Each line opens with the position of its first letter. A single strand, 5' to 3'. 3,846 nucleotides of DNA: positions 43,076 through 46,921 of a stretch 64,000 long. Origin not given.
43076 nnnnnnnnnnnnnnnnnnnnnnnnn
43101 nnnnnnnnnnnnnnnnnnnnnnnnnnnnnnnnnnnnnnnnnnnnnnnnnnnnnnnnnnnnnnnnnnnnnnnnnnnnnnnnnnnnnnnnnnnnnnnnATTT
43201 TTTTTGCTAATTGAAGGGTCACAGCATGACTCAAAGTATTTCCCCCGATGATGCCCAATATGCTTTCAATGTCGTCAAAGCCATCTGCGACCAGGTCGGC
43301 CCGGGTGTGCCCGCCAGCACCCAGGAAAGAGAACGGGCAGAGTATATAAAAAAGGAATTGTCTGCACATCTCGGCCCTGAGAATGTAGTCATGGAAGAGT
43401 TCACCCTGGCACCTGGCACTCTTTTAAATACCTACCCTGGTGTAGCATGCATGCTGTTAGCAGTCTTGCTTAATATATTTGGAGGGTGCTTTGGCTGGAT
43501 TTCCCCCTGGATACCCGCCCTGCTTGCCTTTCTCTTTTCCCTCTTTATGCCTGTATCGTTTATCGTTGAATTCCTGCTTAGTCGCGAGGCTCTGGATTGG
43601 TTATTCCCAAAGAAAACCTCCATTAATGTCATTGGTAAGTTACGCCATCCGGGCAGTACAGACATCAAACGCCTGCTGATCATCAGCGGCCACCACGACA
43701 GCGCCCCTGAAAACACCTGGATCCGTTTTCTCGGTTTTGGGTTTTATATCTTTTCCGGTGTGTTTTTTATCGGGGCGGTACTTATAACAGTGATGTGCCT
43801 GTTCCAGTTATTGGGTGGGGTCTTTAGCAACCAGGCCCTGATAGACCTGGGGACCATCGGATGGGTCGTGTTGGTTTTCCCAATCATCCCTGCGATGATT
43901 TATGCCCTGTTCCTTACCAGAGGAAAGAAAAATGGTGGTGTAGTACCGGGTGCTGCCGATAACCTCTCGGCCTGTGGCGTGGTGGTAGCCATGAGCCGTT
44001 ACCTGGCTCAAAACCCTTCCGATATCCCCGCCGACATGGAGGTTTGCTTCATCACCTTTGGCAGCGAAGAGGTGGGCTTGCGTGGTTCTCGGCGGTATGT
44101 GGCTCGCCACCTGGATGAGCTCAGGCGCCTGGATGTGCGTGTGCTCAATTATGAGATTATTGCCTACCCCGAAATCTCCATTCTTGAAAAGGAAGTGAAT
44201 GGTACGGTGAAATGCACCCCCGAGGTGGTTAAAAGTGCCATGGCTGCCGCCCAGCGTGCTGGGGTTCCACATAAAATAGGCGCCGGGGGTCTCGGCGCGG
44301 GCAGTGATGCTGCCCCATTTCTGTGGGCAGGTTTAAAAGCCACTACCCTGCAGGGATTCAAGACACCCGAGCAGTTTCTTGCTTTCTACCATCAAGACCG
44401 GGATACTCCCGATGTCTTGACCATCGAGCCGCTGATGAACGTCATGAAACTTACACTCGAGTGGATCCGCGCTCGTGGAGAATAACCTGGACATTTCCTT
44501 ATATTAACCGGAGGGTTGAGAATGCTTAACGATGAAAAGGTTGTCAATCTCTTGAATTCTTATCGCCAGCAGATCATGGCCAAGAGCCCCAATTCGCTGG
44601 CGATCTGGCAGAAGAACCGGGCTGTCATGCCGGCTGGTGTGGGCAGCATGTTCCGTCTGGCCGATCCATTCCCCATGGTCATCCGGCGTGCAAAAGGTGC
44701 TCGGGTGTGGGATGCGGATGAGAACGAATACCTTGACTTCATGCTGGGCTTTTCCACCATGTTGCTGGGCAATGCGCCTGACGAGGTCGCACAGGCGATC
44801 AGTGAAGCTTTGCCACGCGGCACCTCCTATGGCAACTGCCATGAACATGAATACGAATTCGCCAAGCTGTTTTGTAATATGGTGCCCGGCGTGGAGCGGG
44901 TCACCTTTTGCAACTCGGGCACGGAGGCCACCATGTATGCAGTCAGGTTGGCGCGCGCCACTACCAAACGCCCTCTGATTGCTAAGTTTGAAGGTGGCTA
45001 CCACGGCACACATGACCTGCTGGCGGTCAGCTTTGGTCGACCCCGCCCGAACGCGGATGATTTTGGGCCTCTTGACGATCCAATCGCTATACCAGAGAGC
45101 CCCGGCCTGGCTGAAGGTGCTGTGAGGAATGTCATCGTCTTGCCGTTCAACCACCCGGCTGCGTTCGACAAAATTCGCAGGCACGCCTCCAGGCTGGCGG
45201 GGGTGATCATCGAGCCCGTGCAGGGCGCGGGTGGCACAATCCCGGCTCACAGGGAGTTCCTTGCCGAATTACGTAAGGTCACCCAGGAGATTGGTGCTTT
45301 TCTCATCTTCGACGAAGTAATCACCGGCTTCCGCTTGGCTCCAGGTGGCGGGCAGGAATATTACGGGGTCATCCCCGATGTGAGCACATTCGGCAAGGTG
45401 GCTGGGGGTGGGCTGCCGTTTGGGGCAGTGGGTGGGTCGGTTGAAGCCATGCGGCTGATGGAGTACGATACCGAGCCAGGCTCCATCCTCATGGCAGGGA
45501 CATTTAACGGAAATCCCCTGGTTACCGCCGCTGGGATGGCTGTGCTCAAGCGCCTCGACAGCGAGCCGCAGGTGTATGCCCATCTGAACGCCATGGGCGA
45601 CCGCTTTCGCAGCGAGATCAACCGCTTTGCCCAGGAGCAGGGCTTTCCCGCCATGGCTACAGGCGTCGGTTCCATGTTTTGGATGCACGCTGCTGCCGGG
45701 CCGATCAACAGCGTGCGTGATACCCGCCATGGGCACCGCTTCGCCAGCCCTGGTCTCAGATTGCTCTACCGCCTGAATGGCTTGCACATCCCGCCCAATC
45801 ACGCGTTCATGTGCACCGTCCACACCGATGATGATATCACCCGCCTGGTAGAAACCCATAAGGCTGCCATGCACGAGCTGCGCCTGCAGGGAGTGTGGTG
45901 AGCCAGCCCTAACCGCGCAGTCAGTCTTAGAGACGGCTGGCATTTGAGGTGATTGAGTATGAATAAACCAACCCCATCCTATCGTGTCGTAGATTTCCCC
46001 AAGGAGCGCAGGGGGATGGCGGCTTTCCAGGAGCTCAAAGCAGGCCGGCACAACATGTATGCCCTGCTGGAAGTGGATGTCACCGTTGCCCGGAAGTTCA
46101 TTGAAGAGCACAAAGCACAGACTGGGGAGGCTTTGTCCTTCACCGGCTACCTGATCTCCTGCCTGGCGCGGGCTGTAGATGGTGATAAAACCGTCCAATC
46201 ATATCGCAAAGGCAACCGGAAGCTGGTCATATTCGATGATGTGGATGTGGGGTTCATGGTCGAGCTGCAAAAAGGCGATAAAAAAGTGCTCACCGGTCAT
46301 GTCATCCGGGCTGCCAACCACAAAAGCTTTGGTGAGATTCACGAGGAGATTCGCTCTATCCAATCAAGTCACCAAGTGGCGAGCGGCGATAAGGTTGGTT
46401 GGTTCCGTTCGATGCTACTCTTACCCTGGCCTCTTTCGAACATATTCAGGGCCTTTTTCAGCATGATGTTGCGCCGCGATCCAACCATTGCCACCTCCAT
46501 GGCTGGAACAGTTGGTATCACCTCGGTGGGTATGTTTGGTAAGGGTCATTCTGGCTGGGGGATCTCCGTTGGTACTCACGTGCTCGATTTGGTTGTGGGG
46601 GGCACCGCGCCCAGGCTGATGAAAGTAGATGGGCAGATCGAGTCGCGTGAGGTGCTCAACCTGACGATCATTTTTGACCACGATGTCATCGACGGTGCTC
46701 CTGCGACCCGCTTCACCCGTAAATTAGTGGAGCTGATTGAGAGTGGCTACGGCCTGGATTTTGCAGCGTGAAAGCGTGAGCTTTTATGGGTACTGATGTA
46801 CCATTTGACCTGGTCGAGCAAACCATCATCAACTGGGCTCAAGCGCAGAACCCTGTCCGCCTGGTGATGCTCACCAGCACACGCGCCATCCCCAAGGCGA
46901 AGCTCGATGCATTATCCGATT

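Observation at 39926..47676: Seven-gene operon: three peptidase-type hydrolases, a GSA-aminomutase-like PLP enzyme, two E2-type acyltransferases and an ANT(6)-like nucleotidyltransferase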

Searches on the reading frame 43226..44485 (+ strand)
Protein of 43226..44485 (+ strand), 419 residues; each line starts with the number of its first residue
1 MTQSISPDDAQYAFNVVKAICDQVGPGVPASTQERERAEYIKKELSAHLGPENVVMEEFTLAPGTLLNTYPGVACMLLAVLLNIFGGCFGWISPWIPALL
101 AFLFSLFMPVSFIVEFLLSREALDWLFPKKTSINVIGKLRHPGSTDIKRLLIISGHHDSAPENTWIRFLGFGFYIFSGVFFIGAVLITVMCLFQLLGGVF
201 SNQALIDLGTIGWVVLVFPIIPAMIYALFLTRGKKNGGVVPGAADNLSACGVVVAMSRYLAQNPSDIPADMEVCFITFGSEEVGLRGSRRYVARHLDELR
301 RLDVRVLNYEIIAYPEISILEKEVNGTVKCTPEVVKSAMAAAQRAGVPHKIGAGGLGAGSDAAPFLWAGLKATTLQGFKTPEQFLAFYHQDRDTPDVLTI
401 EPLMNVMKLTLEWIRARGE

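Call 4: search_protein_families(library=pfam, proteins=[window:43226-44485:+], max_evalue=0.01)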
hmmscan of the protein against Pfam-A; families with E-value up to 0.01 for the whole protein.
window:43226-44485:+ (419 aa): 3 families
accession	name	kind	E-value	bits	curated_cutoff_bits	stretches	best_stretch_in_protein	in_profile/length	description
PF04389.22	Peptidase_M28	-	3.4e-20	73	21.3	1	240-412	27-191/193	Peptidase family M28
PF05343.19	Peptidase_M42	-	0.00065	19.3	23.2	1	236-367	125-257/292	M42 glutamyl aminopeptidase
PF01546.33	Peptidase_M20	-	0.0018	18.7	24.6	1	249-390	30-183/206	Peptidase family M20/M25/M40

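Call 5: search_protein_families(library=ncbifam, proteins=[window:43226-44485:+], max_evalue=0.01)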
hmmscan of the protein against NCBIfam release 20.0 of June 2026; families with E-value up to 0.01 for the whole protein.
window:43226-44485:+ (419 aa): 1 family
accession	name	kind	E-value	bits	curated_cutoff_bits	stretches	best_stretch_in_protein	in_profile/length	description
NF007568.0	PRK10199.1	equivalog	0.0061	15.9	298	1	240-347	138-241/346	aminopeptidase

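Call 38: search_solved_structures(query=window:43226-44485:+, max_evalue=0.01)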
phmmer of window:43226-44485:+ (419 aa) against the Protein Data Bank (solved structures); distinct sequences matched with E-value up to 0.01: 10.
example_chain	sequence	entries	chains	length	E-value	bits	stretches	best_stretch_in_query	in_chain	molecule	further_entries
6hc6_A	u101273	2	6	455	2.2e-12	49.9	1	240-404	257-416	Aminopeptidase YwaD | Aminopeptidase Y (Arg Lys Leu preference)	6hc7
2ek8_A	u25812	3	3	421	1.1e-06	31.1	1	240-407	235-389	Aminopeptidase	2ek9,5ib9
3b3t_A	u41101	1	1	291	0.00046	22.5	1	237-300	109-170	Bacterial leucyl aminopeptidase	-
1amp_A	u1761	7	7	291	0.0023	20.3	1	237-300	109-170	AMINOPEPTIDASE | PROTEIN (AMINOPEPTIDASE) | BACTERIAL LEUCYL AMINOPEPTIDASE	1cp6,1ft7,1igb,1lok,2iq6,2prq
3b3v_A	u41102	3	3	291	0.0023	20.2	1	237-300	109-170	Bacterial leucyl aminopeptidase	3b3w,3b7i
1rtq_A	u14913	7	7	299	0.0024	20.2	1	237-300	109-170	Bacterial leucyl aminopeptidase | Aminopeptidase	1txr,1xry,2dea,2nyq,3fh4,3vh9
3b35_A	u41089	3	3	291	0.0028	20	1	237-299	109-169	Bacterial leucyl aminopeptidase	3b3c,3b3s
3iib_A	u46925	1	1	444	0.003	19.8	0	242-415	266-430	Peptidase M28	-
4twe_A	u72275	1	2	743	0.0047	19.2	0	232-319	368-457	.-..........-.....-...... acidic dipeptidase-like protein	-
5gne_A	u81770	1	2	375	0.0063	18.8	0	238-414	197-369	Leucine aminopeptidase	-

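Call 67: search_protein_families(library=padloc, proteins=[window:43226-44485:+], max_evalue=0.00001)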
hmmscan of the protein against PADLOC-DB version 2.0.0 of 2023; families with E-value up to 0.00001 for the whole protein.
window:43226-44485:+ (419 aa): 0 families

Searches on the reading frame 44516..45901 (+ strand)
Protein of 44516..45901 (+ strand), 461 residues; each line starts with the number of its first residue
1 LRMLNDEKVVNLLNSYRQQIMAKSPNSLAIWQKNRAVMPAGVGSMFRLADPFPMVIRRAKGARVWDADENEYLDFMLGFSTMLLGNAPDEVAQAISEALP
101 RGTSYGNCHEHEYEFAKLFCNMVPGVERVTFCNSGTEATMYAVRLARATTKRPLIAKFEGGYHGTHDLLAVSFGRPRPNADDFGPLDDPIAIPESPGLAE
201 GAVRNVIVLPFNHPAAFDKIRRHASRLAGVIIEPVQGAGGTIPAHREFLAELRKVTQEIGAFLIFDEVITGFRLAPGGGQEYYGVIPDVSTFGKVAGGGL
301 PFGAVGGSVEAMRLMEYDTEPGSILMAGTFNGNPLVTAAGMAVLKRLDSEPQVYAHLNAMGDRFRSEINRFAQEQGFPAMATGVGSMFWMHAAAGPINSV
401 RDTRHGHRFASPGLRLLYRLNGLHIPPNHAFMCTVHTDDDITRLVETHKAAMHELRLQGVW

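Call 4: search_protein_families(library=pfam, proteins=[window:44516-45901:+], max_evalue=0.01)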
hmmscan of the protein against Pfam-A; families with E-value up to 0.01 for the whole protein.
window:44516-45901:+ (461 aa): 1 family
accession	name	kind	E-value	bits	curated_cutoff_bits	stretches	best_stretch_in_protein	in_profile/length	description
PF00202.27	Aminotran_3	-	3e-59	201.2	30.5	1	50-389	7-347/403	Aminotransferase class-III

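Call 5: search_protein_families(library=ncbifam, proteins=[window:44516-45901:+], max_evalue=0.01)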
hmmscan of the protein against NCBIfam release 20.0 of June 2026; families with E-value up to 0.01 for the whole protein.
window:44516-45901:+ (461 aa): 69 families (the best 25 are shown)
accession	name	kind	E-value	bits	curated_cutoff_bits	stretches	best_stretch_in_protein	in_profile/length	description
NF000818.0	PRK00062.1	subfamily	6.3e-108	361.2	398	1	26-455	5-427/429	glutamate-1-semialdehyde 2,1-aminomutase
TIGR00713.1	hemL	equivalog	3.8e-107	358.6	527.3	1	30-453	5-421/423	glutamate-1-semialdehyde 2,1-aminomutase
NF041362.1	GntE_guanitoxin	equivalog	5.3e-88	295.4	525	1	22-442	3-423/426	guanitoxin biosynthesis PLP-dependent transaminase GntE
NF009055.0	PRK12389.1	equivalog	3.1e-82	276.5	637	1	51-455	34-428/431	glutamate-1-semialdehyde 2,1-aminomutase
NF001864.0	PRK00615.1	equivalog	1.5e-63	214.9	706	1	29-406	9-377/433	glutamate-1-semialdehyde aminotransferase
NF004856.0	PRK06209.1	equivalog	2.6e-56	191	486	2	195-380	165-348/450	glutamate-1-semialdehyde 2,1-aminomutase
NF005453.0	PRK07046.1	subfamily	7.9e-51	173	425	1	3-455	6-451/453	transaminase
TIGR00707.1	argD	subfamily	7.9e-49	166.5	410.05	1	51-390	8-327/381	acetylornithine/succinylornithine family transaminase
NF002874.0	PRK03244.1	equivalog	4.7e-46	157.4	457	1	53-372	26-323/399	acetylornithine transaminase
NF005993.0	PRK08117.1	subfamily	7.4e-46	156.6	574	1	54-388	27-363/433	aspartate aminotransferase family protein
NF004426.0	PRK05769.1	equivalog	9.3e-45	153.2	552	1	49-387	33-374/441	acetyl ornithine aminotransferase family protein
NF049976.1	AmadipTransam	equivalog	2.8e-41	141.8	650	1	52-388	14-348/416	2-aminoadipate transaminase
NF005692.0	PRK07495.1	equivalog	9.8e-41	139.8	724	1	55-375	25-341/425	4-aminobutyrate--2-oxoglutarate transaminase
NF009047.0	PRK12381.1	subfamily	1.1e-40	139.7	630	1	51-385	20-336/406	bifunctional succinylornithine transaminase/acetylornithine transaminase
NF002797.0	PRK02936.1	equivalog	1.8e-40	138.9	496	1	45-387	4-322/385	acetylornithine transaminase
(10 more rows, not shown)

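Call 19: search_solved_structures(query=window:44516-45901:+, max_evalue=1e-30)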
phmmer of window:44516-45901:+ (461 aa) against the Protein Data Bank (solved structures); distinct sequences matched with E-value up to 1e-30: 41.
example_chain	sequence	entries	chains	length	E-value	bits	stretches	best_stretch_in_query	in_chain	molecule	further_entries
3bs8_A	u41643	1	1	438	6.4e-80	272.2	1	27-450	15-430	Glutamate-1-semialdehyde 2,1-aminomutase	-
3k28_A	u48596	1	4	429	4.5e-78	266.1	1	22-456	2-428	Glutamate-1-semialdehyde 2,1-aminomutase 2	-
5hdm_A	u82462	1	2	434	2.1e-74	254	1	35-443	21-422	Glutamate-1-semialdehyde 2,1-aminomutase 1, chloroplastic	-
2cfb_A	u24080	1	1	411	4e-73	249.8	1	38-452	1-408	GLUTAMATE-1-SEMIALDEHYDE 2,1-AMINOMUTASE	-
2e7u_A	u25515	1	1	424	1.3e-72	248.1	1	25-450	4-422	Glutamate-1-semialdehyde 2,1-aminomutase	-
3fqa_A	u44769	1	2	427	1.3e-71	244.8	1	30-449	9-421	Glutamate-1-semialdehyde 2,1-aminomutase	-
3fq8_A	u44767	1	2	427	2.4e-71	243.9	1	30-449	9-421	Glutamate-1-semialdehyde 2,1-aminomutase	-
2gsa_A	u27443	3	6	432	3.4e-71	243.4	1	30-449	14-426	GLUTAMATE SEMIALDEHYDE AMINOTRANSFERASE | PROTEIN (GLUTAMATE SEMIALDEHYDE AMINOTRANSFERASE)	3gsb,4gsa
6k8h_A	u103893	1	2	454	4.9e-71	242.9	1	25-403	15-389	Aminotransferase class-III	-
2epj_A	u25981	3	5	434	6.4e-71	242.5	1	19-407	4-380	Glutamate-1-semialdehyde 2,1-aminomutase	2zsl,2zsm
3fq7_A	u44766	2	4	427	6.5e-71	242.5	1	30-449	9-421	Glutamate-1-semialdehyde 2,1-aminomutase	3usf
2hoy_A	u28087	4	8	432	6.5e-71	242.5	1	30-449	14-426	Glutamate-1-semialdehyde 2,1-aminomutase (GSAM) apo-form | Glutamate-1-semialdehyde 2,1-aminomutase (GSAM) pmp-form | Glutamate-1-semialdehyde 2,1-aminomutase (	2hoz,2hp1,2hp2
5i92_A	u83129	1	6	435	1.1e-70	241.8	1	35-394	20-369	Glutamate-1-semialdehyde 2,1-aminomutase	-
4e77_A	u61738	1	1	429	4.5e-69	236.4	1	21-448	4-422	Glutamate-1-semialdehyde 2,1-aminomutase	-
6w80_A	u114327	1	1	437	5.4e-67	229.5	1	26-394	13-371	Glutamate-1-semialdehyde 2,1-aminomutase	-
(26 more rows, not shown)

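Call 31: find_homologous_proteins(query=window:44516-45901:+, max_evalue=1e-50)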
Query window:44516-45901:+ (461 aa): 7219 proteins with E <= 1e-50 among 8000 candidates; the best 120 are listed.
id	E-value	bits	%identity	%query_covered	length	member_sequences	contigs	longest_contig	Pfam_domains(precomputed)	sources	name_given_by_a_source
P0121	0.0e+0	1059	100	100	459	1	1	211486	PF00202.28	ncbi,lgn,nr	ncbi:MAG: aspartate aminotransferase family protein [Anaerolineales bacterium]|nr:MAG: aspartate ami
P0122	7.9e-290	979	91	100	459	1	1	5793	PF00202.28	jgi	jgi:glutamate-1-semialdehyde 2,1-aminomutase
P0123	4.5e-269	911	84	100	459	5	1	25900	PF00202.28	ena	-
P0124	8.2e-266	900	84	100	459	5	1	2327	PF00202.28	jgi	jgi:glutamate-1-semialdehyde 2,1-aminomutase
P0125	4.2e-265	898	84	100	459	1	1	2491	PF00202.28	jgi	jgi:glutamate-1-semialdehyde 2,1-aminomutase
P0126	1.5e-264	896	82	100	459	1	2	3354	PF00202.28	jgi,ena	-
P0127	6.2e-264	894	83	100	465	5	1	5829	PF00202.28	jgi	jgi:glutamate-1-semialdehyde 2,1-aminomutase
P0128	8.0e-263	890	82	100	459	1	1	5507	PF00202.28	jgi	jgi:glutamate-1-semialdehyde 2,1-aminomutase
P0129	8.8e-263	890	82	100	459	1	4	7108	PF00202.28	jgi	jgi:glutamate-1-semialdehyde 2,1-aminomutase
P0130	9.7e-263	890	81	100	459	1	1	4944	PF00202.28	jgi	-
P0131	1.2e-262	890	81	100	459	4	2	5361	PF00202.28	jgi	jgi:glutamate-1-semialdehyde 2,1-aminomutase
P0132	2.1e-262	889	82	100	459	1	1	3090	PF00202.28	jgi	jgi:glutamate-1-semialdehyde 2,1-aminomutase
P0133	5.8e-262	887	82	100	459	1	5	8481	PF00202.28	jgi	jgi:glutamate-1-semialdehyde 2,1-aminomutase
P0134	7.4e-262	887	82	100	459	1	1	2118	PF00202.28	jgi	jgi:glutamate-1-semialdehyde 2,1-aminomutase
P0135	2.0e-261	885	82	100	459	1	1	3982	PF00202.28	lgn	-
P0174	2.3e-255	865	81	100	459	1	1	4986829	PF00202.28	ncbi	-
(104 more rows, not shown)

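Call 32: find_encoding_contigs(protein=P0121, flank=10000, max_places=2)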
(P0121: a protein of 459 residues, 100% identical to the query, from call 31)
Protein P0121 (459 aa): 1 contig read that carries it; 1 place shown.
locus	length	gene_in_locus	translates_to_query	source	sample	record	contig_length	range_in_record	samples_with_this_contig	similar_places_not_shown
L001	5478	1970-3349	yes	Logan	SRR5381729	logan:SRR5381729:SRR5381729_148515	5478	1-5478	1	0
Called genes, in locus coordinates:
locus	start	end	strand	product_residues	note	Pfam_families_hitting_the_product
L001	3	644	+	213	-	?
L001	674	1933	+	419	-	PF04389:Peptidase_M28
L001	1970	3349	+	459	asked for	PF00202:Aminotran_3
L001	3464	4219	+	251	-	PF00198:2-oxoacid_dh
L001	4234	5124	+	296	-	PF04439:Adenyl_transf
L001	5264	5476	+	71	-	?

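Call 33: find_encoding_contigs(protein=P0174, flank=10000, max_places=2)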
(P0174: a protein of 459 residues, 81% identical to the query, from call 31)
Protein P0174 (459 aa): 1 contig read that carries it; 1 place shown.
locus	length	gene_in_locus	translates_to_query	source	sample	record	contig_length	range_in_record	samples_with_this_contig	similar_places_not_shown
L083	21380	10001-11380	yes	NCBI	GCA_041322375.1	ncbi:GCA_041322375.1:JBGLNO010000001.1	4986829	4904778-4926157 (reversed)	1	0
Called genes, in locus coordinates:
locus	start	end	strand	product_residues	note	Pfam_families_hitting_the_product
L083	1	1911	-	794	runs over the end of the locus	PF00041:fn3 (faint), PF00404:Dockerin_1 (faint)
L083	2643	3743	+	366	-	-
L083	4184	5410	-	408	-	PF13433:Peripla_BP_5, PF13458:Peripla_BP_6, PF01094:ANF_receptor, PF13433:Peripla_BP_5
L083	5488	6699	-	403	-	PF01546:Peptidase_M20, PF07687:M20_dimer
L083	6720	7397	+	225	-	PF02518:HATPase_c, PF00072:Response_reg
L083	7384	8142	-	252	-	PF13085:Fer2_3, PF13187:Fer4_9 (faint), PF12838:Fer4_7 (weak), PF13183:Fer4_8 (weak)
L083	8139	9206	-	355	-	PF00890:FAD_binding_2, PF02910:Succ_DH_flav_C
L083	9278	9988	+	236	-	PF04389:Peptidase_M28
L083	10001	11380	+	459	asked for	PF00202:Aminotran_3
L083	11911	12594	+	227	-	PF01970:TctA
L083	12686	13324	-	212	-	PF13560:HTH_31, PF01381:HTH_3, PF07883:Cupin_2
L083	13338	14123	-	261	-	PF02770:Acyl-CoA_dh_M, PF00441:Acyl-CoA_dh_1, PF08028:Acyl-CoA_dh_2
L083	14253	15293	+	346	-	PF11339:DUF3141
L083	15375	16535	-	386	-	PF13173:AAA_14, PF13635:DUF4143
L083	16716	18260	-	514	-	PF04244:DPRP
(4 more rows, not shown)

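Call 67: search_protein_families(library=padloc, proteins=[window:44516-45901:+], max_evalue=0.00001)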
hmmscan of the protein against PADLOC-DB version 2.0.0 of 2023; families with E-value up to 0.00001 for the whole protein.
window:44516-45901:+ (461 aa): 0 families

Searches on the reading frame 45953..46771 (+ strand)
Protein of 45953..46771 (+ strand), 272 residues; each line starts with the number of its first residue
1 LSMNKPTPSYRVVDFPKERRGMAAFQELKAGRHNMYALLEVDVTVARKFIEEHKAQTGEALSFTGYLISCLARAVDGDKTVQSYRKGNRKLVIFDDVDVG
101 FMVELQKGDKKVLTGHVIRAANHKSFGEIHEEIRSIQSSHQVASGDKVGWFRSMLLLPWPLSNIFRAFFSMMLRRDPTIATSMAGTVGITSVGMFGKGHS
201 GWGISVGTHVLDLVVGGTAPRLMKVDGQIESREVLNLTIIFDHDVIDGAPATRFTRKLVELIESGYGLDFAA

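Call 4: search_protein_families(library=pfam, proteins=[window:45953-46771:+], max_evalue=0.01)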
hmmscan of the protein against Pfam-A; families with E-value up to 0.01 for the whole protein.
window:45953-46771:+ (272 aa): 1 family
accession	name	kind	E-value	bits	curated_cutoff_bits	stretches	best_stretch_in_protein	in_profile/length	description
PF00198.28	2-oxoacid_dh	-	3.4e-21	76.2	23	2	185-264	148-226/232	2-oxoacid dehydrogenases acyltransferase (catalytic domain)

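Call 5: search_protein_families(library=ncbifam, proteins=[window:45953-46771:+], max_evalue=0.01)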
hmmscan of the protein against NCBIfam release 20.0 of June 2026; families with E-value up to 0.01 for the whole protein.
window:45953-46771:+ (272 aa): 9 families
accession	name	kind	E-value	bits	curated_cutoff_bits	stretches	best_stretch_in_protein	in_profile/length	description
NF008814.0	PRK11854.1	equivalog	3.8e-09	35.5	722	1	183-263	550-630/637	pyruvate dehydrogenase complex dihydrolipoyllysine-residue acetyltransferase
TIGR01347.1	sucB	equivalog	2.3e-08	33.7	378.65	1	181-264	314-396/404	dihydrolipoyllysine-residue succinyltransferase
NF008815.0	PRK11857.1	equivalog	1.3e-06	28.1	378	1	214-264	251-301/308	dihydrolipoamide acetyltransferase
NF004309.0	PRK05704.1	equivalog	1.3e-06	28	449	1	183-264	320-400/408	2-oxoglutarate dehydrogenase complex dihydrolipoyllysine-residue succinyltransferase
TIGR01349.1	PDHac_trf_mito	equivalog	1.3e-06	27.9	445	1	185-264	350-431/437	pyruvate dehydrogenase complex dihydrolipoamide acetyltransferase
NF011416.0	PRK14843.1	equivalog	1.5e-06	27.3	429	1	184-264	262-341/347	dihydrolipoamide acetyltransferase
TIGR02927.1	SucB_Actino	equivalog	4.1e-06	25.9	423.45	1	220-264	523-570/579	2-oxoglutarate dehydrogenase, E2 component, dihydrolipoamide succinyltransferase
TIGR01348.1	PDHac_trf_long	equivalog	9.7e-06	24.4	552.1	1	227-263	544-580/587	dihydrolipoyllysine-residue acetyltransferase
NF008907.0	PRK12270.1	equivalog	0.0022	15.8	878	0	185-263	287-362/1241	multifunctional oxoglutarate decarboxylase/oxoglutarate dehydrogenase thiamine pyrophosphate-binding subunit/dihydrolipoyllysine-residue suc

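Call 67: search_protein_families(library=padloc, proteins=[window:45953-46771:+], max_evalue=0.00001)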
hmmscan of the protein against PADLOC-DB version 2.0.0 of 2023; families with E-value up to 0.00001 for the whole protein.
window:45953-46771:+ (272 aa): 0 families
